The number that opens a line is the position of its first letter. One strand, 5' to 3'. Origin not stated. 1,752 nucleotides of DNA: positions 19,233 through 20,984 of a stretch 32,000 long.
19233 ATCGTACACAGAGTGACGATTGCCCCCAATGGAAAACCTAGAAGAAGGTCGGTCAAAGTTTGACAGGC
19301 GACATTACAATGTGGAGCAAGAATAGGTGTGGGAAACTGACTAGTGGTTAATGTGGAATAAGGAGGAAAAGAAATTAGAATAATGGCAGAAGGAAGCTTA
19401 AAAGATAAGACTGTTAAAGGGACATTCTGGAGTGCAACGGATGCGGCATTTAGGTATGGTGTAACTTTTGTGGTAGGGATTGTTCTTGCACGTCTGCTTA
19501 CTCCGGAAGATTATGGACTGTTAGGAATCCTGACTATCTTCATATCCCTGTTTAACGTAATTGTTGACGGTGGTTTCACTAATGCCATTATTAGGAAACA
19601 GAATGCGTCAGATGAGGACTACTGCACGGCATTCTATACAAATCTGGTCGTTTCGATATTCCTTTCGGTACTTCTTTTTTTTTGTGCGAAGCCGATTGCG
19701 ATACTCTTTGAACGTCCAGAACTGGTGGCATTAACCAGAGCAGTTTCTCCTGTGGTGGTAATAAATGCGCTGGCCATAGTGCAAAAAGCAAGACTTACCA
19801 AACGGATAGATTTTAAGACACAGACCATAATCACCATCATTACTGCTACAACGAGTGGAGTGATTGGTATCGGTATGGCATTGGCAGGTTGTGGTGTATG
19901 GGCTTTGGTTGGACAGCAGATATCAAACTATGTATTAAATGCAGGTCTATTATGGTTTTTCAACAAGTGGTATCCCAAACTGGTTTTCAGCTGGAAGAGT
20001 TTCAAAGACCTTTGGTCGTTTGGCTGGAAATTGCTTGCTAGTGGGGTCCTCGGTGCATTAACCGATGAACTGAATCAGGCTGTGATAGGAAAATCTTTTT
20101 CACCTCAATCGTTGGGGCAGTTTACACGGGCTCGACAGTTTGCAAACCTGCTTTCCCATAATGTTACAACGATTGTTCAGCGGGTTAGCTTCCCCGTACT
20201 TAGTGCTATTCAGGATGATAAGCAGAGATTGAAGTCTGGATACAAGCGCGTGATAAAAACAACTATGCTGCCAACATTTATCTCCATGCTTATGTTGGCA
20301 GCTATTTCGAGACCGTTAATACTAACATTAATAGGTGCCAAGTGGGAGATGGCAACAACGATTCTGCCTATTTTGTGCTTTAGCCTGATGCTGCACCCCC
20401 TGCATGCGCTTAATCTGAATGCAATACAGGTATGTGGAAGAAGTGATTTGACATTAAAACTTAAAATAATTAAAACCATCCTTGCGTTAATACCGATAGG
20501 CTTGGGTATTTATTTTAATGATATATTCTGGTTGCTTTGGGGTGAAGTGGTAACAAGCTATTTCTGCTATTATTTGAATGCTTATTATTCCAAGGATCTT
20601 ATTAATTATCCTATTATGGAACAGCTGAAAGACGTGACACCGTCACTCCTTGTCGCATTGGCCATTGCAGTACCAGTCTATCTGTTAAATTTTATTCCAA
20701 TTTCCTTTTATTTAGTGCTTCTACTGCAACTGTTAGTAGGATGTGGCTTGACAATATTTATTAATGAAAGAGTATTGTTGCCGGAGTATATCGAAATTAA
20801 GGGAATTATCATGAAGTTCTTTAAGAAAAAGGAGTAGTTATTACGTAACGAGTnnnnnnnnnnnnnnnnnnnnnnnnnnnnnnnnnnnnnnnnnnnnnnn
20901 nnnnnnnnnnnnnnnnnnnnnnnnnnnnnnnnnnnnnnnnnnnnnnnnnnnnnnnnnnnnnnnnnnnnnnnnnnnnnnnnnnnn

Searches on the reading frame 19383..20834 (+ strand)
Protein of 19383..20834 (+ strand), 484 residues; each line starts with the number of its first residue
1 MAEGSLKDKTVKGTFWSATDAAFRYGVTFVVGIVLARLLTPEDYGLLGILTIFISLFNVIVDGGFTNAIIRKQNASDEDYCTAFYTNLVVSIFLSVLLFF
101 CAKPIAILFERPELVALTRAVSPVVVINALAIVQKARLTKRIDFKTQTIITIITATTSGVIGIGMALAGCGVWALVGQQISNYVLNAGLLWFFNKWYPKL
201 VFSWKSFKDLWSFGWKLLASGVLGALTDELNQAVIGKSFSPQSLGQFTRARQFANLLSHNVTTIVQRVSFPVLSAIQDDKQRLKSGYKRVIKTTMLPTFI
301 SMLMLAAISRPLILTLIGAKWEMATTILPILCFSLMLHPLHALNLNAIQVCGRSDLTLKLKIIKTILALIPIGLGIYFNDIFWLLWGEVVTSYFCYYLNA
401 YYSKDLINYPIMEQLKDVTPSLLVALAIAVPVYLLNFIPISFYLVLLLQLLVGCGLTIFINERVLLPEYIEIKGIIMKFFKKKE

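Call 55: search_protein_families(library=pfam, proteins=[window:19383-20834:+], max_evalue=0.00001)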
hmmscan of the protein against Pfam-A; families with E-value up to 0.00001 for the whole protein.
window:19383-20834:+ (484 aa): 2 families
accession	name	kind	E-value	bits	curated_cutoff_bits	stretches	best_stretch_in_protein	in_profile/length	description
PF13440.11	Polysacc_synt_3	-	9.3e-88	294.7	23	1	34-323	1-290/293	Polysaccharide biosynthesis protein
PF01943.22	Polysacc_synt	-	2.4e-37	129.3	28.2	1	11-277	2-274/274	Polysaccharide biosynthesis protein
